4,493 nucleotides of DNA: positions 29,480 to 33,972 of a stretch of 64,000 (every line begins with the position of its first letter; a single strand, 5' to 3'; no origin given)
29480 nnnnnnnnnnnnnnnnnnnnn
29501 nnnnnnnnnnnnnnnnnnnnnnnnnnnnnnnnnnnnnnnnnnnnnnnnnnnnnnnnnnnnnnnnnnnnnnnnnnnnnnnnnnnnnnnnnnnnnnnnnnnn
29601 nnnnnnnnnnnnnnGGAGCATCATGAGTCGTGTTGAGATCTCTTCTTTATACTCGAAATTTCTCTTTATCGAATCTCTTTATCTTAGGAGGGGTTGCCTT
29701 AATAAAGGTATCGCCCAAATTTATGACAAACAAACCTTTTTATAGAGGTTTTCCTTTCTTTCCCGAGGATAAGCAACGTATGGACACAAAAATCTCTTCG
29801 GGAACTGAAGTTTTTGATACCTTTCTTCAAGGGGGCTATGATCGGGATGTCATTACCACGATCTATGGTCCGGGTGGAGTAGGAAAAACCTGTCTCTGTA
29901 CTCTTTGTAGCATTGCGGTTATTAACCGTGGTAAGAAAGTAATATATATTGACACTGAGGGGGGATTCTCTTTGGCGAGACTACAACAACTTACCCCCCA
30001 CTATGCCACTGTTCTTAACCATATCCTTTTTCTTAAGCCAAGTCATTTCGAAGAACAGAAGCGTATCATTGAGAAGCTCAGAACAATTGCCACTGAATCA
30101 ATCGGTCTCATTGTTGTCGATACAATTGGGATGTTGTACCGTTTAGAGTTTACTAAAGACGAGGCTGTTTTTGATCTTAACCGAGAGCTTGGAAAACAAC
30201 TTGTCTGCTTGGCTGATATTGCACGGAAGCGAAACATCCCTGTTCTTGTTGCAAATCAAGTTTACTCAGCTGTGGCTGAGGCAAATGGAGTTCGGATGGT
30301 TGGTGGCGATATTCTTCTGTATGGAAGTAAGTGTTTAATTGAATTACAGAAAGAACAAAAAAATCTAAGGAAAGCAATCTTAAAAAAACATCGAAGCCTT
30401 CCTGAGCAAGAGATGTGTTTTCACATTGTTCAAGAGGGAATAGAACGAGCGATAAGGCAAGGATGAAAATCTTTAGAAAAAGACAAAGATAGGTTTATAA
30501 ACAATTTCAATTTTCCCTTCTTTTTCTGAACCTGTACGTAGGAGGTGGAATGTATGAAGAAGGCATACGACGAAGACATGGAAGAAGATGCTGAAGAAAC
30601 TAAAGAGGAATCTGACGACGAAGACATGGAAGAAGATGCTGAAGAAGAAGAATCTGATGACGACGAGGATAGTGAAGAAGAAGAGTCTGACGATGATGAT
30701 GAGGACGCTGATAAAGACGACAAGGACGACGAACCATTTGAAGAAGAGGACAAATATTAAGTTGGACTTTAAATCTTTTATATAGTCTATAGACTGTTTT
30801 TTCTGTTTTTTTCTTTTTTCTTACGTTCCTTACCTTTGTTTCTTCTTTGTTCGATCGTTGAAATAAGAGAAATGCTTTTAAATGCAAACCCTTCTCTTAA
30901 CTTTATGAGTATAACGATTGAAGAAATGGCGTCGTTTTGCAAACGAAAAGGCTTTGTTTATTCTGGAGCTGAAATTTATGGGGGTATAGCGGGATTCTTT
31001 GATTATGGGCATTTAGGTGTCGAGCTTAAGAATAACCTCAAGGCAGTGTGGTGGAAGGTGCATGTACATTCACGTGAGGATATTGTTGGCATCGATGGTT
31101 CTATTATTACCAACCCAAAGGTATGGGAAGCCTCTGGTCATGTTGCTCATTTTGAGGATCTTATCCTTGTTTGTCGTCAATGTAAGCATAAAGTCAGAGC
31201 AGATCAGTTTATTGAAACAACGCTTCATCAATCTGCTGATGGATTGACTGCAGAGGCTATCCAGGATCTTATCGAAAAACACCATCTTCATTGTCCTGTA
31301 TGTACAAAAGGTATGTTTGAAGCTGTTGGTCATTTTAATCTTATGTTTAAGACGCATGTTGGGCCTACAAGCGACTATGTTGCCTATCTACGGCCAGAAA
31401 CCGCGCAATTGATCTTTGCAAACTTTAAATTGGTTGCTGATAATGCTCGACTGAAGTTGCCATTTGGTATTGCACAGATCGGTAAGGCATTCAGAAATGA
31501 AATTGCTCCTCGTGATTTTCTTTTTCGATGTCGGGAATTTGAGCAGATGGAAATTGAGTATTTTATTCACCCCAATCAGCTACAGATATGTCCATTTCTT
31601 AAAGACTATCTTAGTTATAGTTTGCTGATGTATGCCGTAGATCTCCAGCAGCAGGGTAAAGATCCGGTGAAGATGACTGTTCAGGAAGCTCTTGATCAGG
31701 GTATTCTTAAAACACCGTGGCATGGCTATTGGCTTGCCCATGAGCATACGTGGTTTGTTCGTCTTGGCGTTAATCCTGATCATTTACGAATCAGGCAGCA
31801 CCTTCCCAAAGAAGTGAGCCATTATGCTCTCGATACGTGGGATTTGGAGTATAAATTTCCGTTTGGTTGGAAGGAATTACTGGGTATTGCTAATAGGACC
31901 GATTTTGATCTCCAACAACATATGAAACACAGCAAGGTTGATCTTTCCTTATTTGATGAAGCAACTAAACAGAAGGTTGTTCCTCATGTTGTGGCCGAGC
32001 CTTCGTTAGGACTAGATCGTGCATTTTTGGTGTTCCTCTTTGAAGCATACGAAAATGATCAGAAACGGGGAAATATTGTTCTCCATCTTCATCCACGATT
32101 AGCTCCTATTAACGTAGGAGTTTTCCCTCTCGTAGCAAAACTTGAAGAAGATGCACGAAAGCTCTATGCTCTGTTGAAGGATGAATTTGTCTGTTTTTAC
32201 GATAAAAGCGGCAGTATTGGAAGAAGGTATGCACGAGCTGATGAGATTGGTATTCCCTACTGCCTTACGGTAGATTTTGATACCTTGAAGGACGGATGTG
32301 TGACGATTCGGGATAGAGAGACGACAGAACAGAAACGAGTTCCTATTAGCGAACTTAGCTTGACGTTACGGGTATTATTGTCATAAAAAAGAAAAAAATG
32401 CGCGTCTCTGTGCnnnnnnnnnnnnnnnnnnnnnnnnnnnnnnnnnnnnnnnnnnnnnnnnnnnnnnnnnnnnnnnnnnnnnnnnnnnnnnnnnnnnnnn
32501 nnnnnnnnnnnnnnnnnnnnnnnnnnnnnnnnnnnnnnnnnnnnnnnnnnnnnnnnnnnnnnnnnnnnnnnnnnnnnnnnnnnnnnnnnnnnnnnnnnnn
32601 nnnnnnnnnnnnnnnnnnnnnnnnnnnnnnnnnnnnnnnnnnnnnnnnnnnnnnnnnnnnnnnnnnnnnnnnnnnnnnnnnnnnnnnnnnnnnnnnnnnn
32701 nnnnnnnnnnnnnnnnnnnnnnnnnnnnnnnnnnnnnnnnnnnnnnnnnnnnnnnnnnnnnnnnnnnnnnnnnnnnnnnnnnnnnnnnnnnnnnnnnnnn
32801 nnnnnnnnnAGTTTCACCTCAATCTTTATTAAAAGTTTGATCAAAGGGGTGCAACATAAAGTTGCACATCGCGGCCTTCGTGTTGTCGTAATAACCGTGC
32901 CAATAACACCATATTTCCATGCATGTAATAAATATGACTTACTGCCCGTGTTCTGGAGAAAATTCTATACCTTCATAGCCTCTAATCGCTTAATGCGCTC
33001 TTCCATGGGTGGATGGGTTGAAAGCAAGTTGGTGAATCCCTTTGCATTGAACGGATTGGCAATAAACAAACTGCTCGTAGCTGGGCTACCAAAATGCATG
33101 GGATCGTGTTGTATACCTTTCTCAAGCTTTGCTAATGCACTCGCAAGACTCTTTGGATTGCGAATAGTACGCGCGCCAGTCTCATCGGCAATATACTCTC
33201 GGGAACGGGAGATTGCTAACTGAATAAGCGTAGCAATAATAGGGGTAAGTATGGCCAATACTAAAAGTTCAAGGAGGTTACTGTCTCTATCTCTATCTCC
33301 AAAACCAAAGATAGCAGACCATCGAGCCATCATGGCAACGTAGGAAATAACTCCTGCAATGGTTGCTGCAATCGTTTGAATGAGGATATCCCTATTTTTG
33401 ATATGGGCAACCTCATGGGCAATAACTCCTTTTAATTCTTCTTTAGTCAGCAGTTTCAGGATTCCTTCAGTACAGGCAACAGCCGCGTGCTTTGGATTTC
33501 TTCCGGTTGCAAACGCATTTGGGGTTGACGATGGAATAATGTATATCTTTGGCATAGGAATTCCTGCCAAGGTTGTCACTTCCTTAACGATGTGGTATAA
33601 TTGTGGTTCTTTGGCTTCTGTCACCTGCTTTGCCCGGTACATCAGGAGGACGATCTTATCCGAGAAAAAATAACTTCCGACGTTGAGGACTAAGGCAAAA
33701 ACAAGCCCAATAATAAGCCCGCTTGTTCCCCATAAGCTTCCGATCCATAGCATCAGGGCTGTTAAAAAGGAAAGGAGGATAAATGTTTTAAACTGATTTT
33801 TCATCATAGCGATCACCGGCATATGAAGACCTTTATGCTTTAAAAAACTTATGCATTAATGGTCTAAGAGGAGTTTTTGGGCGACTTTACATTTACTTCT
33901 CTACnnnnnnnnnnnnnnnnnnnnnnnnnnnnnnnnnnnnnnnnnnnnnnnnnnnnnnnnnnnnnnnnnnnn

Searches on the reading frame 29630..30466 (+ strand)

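Call 91: search_protein_families(library=pfam, proteins=[window:29630-30466:+], max_evalue=0.00001)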
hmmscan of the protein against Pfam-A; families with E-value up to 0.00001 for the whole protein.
window:29630-30466:+ (278 aa): 5 families
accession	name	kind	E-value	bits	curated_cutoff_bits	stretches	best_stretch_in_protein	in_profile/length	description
PF08423.17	Rad51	-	1.1e-30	107.2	22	1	54-272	7-242/244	Rad51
PF00154.27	RecA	-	3.6e-09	36.9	27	1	53-242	31-221/262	recA bacterial DNA recombination protein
PF13481.12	AAA_25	-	1.4e-07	31.8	27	1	66-207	26-186/195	AAA domain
PF06745.19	ATPase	-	1.1e-06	28.7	26.6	0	56-110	2-57/231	KaiC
PF13479.12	AAA_24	-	1.3e-06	28.8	27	1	77-173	6-80/195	AAA domain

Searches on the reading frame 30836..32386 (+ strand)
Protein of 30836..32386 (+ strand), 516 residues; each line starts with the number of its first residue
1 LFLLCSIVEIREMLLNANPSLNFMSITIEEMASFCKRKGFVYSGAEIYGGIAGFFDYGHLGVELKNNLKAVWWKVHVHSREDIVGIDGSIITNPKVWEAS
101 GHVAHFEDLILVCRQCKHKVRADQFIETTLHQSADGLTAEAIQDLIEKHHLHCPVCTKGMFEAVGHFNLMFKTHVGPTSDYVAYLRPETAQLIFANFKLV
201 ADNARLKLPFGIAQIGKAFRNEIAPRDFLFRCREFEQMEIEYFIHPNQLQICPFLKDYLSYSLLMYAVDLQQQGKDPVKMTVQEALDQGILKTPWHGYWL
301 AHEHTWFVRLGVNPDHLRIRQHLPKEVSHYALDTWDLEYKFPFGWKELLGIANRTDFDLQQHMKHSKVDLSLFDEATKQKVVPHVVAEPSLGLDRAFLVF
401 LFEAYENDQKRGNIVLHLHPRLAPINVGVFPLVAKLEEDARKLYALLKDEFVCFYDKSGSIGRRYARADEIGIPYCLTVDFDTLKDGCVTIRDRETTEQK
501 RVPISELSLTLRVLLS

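Call 91: search_protein_families(library=pfam, proteins=[window:30836-32386:+], max_evalue=0.00001)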
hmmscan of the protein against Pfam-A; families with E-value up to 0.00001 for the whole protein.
window:30836-32386:+ (516 aa): 2 families
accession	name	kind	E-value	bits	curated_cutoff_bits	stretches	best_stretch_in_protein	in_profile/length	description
PF03129.25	HGTP_anticodon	-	1.7e-21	76.6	21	1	427-509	2-89/94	Anticodon binding domain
PF00587.30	tRNA-synt_2b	-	2.3e-07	31.5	29.3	1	184-250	12-77/179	tRNA synthetase class II core domain (G, H, P, S and T)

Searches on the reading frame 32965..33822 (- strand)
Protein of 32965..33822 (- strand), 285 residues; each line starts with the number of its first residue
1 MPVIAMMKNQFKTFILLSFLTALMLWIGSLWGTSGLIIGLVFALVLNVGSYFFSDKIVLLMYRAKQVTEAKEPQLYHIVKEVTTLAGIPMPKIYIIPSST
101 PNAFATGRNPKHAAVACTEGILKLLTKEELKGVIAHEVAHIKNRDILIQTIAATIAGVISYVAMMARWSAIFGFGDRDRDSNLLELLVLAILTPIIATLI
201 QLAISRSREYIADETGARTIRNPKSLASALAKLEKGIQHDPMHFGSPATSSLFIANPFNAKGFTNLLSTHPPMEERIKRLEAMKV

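Call 91: search_protein_families(library=pfam, proteins=[window:32965-33822:-], max_evalue=0.00001)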
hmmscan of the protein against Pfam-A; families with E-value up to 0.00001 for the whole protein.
window:32965-33822:- (285 aa): 1 family
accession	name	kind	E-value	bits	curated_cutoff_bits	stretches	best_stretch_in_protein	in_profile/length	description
PF01435.24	Peptidase_M48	-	6.5e-37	127.6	20.3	1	70-283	2-185/186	Peptidase family M48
